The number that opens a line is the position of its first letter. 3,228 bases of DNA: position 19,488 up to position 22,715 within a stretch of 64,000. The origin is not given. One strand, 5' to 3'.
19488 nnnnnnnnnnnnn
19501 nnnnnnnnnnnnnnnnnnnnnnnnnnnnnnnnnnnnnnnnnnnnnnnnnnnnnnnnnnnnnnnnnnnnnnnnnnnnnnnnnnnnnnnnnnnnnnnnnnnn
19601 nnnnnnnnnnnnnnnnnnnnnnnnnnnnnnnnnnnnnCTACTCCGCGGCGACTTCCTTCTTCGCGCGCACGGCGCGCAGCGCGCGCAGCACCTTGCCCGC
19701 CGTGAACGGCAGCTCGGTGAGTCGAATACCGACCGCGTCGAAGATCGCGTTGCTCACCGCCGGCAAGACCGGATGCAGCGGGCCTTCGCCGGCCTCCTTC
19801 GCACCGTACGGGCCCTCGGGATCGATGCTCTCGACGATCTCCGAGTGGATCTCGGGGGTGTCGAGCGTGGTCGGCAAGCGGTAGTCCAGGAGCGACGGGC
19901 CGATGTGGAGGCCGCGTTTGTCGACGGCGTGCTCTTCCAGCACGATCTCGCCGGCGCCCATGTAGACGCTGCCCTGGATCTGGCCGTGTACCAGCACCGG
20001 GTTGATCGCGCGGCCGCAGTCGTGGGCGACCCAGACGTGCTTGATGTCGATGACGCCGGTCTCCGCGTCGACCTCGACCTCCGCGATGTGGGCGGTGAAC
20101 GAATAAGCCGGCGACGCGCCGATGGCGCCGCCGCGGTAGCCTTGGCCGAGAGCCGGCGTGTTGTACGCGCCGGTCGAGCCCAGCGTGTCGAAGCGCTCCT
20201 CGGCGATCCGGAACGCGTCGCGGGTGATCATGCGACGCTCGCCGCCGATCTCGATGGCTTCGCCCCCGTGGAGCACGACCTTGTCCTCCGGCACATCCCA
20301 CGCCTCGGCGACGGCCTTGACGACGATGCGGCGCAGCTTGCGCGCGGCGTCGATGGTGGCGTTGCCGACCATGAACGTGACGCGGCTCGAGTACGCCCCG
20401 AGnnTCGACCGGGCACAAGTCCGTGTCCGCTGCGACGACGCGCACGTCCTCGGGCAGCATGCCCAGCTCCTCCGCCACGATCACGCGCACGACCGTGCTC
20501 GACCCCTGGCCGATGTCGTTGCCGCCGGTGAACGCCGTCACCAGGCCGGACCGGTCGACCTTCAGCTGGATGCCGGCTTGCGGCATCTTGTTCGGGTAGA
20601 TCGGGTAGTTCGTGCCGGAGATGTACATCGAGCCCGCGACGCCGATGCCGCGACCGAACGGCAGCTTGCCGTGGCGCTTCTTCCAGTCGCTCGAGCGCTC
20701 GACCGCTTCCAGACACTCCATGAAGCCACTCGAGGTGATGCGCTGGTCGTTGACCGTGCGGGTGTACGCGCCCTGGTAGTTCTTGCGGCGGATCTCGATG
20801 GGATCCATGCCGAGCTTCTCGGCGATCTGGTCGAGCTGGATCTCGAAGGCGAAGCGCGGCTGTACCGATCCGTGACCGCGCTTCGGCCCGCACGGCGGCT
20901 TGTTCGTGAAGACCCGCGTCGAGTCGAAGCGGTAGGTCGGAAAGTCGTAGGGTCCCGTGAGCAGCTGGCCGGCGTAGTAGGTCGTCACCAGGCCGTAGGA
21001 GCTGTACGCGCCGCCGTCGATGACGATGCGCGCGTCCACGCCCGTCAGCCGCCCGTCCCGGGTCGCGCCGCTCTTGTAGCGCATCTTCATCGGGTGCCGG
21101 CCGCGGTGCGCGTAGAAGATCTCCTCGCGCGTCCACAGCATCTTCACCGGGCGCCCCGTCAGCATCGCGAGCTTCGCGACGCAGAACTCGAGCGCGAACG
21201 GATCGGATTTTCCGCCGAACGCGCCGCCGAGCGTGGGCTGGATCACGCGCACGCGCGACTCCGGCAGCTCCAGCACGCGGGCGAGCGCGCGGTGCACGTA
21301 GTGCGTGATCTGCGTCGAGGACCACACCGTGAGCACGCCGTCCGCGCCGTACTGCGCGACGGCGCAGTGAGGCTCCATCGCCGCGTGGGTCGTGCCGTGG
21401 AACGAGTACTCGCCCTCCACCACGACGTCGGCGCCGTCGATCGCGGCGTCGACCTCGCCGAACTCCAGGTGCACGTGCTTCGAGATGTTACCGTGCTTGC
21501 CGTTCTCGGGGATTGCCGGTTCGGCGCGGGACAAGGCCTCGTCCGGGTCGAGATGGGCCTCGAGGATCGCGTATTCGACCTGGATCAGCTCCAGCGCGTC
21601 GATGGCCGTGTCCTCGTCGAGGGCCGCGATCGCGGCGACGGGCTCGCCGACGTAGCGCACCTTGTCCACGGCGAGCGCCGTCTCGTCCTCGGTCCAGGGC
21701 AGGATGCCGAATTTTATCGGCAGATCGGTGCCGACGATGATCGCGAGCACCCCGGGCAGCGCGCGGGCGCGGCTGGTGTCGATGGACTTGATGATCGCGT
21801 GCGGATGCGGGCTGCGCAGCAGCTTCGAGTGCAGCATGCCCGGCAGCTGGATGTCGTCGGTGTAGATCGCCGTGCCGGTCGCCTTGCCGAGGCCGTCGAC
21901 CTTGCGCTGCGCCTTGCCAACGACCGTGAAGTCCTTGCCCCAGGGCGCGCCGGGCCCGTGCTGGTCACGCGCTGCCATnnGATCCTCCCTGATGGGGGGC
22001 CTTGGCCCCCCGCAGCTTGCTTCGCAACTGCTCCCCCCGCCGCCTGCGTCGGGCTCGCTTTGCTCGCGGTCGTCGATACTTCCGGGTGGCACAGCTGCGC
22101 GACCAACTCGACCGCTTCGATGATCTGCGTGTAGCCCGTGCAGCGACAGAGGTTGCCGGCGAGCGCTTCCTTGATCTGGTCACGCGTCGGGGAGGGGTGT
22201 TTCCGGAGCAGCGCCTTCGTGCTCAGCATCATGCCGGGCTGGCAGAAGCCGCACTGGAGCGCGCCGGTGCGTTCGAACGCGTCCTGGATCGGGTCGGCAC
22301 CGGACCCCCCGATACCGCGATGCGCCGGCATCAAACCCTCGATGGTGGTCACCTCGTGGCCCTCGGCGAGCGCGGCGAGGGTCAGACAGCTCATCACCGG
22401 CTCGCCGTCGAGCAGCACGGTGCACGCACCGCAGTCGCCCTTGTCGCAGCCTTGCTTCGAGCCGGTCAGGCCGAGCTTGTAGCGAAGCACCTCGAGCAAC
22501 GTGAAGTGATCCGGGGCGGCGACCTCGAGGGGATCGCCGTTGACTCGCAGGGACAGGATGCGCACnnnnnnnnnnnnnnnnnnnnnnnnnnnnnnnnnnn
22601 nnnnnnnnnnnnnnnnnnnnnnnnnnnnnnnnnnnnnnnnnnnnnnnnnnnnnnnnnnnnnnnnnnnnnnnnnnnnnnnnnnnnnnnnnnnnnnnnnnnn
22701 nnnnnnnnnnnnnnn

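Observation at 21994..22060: Roughly 65-bp structured element in two copies with a compensatory base-pair change, one copy embedded in-frame in a gene's 3' end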

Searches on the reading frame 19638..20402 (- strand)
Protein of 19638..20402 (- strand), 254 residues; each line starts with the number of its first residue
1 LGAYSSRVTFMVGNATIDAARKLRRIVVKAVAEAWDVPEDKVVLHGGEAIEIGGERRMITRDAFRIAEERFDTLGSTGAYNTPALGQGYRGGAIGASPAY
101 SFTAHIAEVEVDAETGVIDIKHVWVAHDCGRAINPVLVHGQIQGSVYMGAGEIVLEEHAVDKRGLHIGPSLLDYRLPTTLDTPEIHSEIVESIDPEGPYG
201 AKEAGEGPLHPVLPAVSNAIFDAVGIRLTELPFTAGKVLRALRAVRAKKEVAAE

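Call 67: search_protein_families(library=pfam, proteins=[window:19638-20402:-], max_evalue=0.00001)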
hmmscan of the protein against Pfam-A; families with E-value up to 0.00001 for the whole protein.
window:19638-20402:- (254 aa): 1 family
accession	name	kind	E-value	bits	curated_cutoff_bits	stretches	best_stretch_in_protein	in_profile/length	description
PF20256.3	MoCoBD_2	-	2.9e-40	139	27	1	2-183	107-283/283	Molybdopterin cofactor-binding domain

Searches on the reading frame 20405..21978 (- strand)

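Call 67: search_protein_families(library=pfam, proteins=[window:20405-21978:-], max_evalue=0.00001)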
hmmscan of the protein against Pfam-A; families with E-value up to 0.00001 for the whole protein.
window:20405-21978:- (524 aa): 3 families
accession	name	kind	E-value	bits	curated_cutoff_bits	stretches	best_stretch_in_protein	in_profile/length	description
PF02738.23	MoCoBD_1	-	4.7e-85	285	27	1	163-401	7-244/244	Molybdopterin cofactor-binding domain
PF01315.27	Ald_Xan_dh_C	-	5.2e-31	107.6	31.3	1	34-138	1-108/110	Aldehyde oxidase and xanthine dehydrogenase, a/b hammerhead domain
PF20256.3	MoCoBD_2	-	2.1e-18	67.2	27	1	429-523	5-103/283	Molybdopterin cofactor-binding domain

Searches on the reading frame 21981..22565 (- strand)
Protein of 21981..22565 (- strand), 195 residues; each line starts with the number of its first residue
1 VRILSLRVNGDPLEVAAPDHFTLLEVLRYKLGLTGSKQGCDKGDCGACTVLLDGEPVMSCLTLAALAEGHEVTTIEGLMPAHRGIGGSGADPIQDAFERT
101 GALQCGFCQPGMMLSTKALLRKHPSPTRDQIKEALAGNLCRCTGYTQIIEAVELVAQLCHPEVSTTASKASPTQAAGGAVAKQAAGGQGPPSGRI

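Call 21: find_homologous_proteins(query=window:21981-22565:-)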
Query seq(195 aa) (195 aa): 8000 proteins with E <= 0.001 among 8000 candidates; the best 120 are listed.
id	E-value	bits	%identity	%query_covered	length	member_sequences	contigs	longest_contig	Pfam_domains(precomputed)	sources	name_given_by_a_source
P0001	1.4e-124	431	100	100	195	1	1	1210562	PF01799.26,PF00111.33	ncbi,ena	-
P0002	1.7e-83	297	83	81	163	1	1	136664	PF01799.26,PF00111.33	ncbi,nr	ncbi:MAG: (2Fe-2S)-binding protein [Polyangiaceae bacterium]|nr:(2Fe-2S)-binding protein [Polyangiac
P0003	6.0e-81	289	66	98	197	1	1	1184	PF01799.26,PF00111.33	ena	-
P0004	1.3e-80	288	77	84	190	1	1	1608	PF01799.26,PF00111.33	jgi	-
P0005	2.2e-80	287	75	90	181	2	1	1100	PF01799.26,PF00111.33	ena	-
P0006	6.5e-80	286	73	90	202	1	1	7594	PF01799.26,PF00111.33,PF13085.12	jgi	jgi:aerobic-type carbon monoxide dehydrogenase small subunit (CoxS/CutS family)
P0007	1.5e-79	284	78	80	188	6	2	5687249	PF01799.26,PF00111.33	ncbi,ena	-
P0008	2.3e-79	284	73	90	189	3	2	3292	PF01799.26,PF00111.33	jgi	-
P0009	2.4e-79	284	79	77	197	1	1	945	PF01799.26,PF00111.33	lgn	-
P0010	3.7e-79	283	65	95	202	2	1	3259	PF01799.26,PF00111.33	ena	-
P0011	6.2e-79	282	79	77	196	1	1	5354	PF01799.26,PF00111.33,PF13085.12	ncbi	ncbi:MAG: (2Fe-2S)-binding protein [Planctomycetota bacterium]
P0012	7.9e-79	282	77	79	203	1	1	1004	PF01799.26,PF00111.33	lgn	-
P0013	8.5e-79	282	78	79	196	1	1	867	PF01799.26,PF00111.33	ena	-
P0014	9.5e-79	282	81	79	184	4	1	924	PF01799.26,PF00111.33,PF13085.12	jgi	jgi:aerobic-type carbon monoxide dehydrogenase small subunit (CoxS/CutS family)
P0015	1.0e-78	282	81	79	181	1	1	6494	PF01799.26,PF00111.33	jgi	-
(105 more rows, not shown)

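Call 22: find_encoding_contigs(protein=P0001, flank=10000, max_places=3)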
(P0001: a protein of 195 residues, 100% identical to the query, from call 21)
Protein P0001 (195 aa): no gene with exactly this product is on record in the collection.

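Call 23: find_encoding_contigs(protein=P0002, flank=5000, max_places=3)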
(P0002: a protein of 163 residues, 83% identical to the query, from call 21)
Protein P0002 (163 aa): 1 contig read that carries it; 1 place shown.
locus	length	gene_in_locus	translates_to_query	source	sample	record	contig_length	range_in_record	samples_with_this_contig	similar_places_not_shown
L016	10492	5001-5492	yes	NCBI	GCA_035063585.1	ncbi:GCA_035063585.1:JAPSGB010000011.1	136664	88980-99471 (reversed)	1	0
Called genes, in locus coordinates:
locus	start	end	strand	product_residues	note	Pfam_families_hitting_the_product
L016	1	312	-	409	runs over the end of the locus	PF00108:Thiolase_N, PF02803:Thiolase_C (weak), PF22691:Thiolase_C_1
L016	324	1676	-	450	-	PF02737:3HCDH_N, PF00725:3HCDH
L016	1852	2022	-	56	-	-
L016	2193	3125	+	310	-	PF02678:Pirin, PF05726:Pirin_C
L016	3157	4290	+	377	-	PF00005:ABC_tran, PF13304:AAA_21 (faint), PF03459:TOBE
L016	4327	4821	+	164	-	PF01613:Flavin_Reduct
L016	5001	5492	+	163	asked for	PF00111:Fer2, PF01799:Fer2_2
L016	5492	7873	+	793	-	PF01315:Ald_Xan_dh_C, PF02738:MoCoBD_1, PF20256:MoCoBD_2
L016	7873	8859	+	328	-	PF00941:FAD_binding_5, PF03450:CO_deh_flav_C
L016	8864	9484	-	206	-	PF12804:NTP_transf_3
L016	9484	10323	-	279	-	PF02625:XdhC_CoxI, PF13478:XdhC_C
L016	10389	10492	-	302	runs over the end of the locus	PF00126:HTH_1, PF03466:LysR_substrate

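Call 51: list_cluster_members(proteins=[P0001, P0122])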
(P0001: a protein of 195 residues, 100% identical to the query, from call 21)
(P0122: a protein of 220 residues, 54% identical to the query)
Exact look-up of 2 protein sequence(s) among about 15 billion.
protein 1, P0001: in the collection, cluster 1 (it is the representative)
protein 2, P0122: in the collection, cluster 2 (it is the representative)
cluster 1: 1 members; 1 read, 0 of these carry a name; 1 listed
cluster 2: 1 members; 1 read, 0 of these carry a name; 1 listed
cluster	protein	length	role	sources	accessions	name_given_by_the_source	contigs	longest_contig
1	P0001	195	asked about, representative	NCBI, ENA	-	-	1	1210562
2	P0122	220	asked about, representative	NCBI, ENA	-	-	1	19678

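Call 67: search_protein_families(library=pfam, proteins=[P0001], max_evalue=0.00001)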
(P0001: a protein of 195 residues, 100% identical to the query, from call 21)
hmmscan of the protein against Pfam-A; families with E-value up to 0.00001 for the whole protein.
P0001 (195 aa): 2 families
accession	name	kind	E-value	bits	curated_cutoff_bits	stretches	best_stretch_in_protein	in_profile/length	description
PF01799.25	Fer2_2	-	2.9e-29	101.5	30.3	1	74-153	1-75/75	[2Fe-2S] binding domain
PF00111.32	Fer2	-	1.4e-07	31.8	21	1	7-60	2-55/77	2Fe-2S iron-sulfur cluster binding domain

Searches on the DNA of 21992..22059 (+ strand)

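Call 50: build_rna_model(alignment_id=A4, structure=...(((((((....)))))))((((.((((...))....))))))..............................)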
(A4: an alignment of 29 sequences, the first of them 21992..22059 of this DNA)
Model R1 built from alignment A4 (29 sequences, 75 columns); structure: as given.
model positions 68; base pairs 15; branch points 1; effective number of sequences 4.41; information 0.826 bits per position. Calibrated on 0.2 Mb of random sequence (short: E-values are rough).
structure used (alignment columns):
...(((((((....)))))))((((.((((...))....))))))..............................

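Call 52: search_with_rna_model(model_id=R1, source=window, filters=off, max_evalue=10, show_alignments=6)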
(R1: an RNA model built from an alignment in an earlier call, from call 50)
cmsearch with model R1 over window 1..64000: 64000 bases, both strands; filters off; matches with E-value up to 10: 49.
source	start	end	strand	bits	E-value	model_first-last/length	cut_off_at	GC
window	45061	45128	+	89.2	3.5e-16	1-68/68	no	0.75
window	21992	22059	+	87.4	8.2e-16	1-68/68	no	0.75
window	35903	35977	-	14.5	0.26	1-68/68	no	0.72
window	40336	40393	+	13.8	0.37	1-68/68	no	0.71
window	19323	19412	-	13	0.51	1-68/68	no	0.7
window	45012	45082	-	12.6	0.63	1-68/68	no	0.72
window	52846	52901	+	10.7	1.5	1-68/68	no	0.75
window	21994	22011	-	10.5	1.6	3-20/68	no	0.89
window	24031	24115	+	10.4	1.7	1-68/68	no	0.72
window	52809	52843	-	10.3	1.8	1-68/68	no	0.74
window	50768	50802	-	10.1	1.9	1-68/68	no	0.8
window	53371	53401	-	10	2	1-68/68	no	0.74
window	37646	37717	-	9.8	2.2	1-68/68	no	0.69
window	3598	3660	-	9.1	3.1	1-68/68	no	0.71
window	25635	25663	-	9.1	3.1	1-68/68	no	0.72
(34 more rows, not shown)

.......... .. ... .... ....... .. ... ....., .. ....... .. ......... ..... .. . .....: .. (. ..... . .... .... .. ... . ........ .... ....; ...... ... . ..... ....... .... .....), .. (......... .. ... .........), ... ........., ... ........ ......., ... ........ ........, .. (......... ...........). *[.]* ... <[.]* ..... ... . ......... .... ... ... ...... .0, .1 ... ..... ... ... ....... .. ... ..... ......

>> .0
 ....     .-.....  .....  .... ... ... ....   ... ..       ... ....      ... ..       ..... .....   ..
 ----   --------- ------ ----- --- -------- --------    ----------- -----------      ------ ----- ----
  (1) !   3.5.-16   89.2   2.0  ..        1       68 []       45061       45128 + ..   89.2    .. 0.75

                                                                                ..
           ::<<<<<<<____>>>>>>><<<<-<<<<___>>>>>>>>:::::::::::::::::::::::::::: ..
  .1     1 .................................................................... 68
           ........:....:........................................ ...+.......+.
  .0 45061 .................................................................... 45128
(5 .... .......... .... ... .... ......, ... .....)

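Call 53: search_with_rna_model(model_id=R1, sources=[window, L003, L006, L008, L010, L012, L013, L014, L015, L016, L040, L064, L073, L080, L120, L131, L140, L141], max_evalue=0.01, make_alignment=true)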
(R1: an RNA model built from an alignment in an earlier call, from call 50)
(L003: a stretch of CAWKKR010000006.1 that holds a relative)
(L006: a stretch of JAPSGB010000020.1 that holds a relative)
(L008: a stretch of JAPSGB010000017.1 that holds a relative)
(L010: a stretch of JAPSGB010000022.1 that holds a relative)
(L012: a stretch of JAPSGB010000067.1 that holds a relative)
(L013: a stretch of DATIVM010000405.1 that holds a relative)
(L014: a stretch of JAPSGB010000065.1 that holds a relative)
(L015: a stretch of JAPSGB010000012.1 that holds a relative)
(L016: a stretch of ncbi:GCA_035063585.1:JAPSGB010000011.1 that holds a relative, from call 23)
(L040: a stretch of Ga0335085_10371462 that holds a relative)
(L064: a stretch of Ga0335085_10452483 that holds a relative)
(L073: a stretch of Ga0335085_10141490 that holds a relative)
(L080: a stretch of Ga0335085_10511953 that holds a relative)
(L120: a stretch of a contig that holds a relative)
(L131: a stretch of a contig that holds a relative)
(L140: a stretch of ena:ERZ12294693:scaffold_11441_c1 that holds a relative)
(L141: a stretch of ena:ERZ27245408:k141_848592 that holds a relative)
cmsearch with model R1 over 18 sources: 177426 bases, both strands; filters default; matches with E-value up to 0.01: 36.
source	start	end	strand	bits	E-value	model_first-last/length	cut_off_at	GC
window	45061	45128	+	89.2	9.7e-16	1-68/68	no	0.75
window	21992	22059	+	87.4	2.3e-15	1-68/68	no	0.75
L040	1500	1567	+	84.3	9.3e-15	1-68/68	no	0.79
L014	52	119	-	83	1.6e-14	1-68/68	no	0.75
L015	854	921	-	83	1.7e-14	1-68/68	no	0.75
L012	50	117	+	81.8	2.9e-14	1-68/68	no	0.76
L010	7478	7545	-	80.8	4.6e-14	1-68/68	no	0.78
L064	171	237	-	80.5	5.2e-14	1-68/68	no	0.79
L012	120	187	+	80.4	5.5e-14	1-68/68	no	0.78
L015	780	847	-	79.7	7.7e-14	1-68/68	no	0.76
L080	149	215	-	79.3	9e-14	1-68/68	no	0.79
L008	7929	7996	+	76.9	2.8e-13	1-68/68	no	0.72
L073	70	148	-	76.2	3.8e-13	1-68/68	no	0.76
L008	7794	7860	+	72.6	2e-12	1-68/68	no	0.78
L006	241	308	+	72.3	2.2e-12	1-68/68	no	0.74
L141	6889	6960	-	71.6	3e-12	1-68/68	no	0.75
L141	6964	7035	-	70.9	4.2e-12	1-68/68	no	0.74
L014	1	49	-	69.9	6.8e-12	1-49/68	3'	0.78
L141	6814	6885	-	69.8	7e-12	1-68/68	no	0.76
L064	246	322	-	69.6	7.7e-12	1-68/68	no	0.74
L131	1541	1609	+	69.3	8.7e-12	1-68/68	no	0.75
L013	434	501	-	69.2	9.2e-12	1-68/68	no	0.71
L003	1045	1112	-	67.2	2.3e-11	1-68/68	no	0.72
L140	10093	10164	-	66.8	2.8e-11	1-68/68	no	0.78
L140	10211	10282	-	64.9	6.6e-11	1-68/68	no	0.79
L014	122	192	-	63.7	1.2e-10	1-68/68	no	0.73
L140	151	217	-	62.3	2.2e-10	1-68/68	no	0.82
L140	10015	10086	-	61.9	2.7e-10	1-68/68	no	0.81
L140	8627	8698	-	60.5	5e-10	1-68/68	no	0.81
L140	10291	10362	-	59.3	8.5e-10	1-68/68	no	0.79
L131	3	70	+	57.3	2.2e-09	1-68/68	no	0.76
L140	1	65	+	50.3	5.4e-08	7-68/68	5'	0.75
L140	8742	8812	-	48.5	1.2e-07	1-68/68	no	0.82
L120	278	348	-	46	3.8e-07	1-68/68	no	0.69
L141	6703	6775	-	45.1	5.8e-07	1-68/68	no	0.77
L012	1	47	+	37.4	2e-05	22-68/68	5'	0.66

Alignment A5: 36 matches aligned to the model, 88 columns, each read 5' to 3' on its own strand. Consensus structure (alignment columns), stored with it:
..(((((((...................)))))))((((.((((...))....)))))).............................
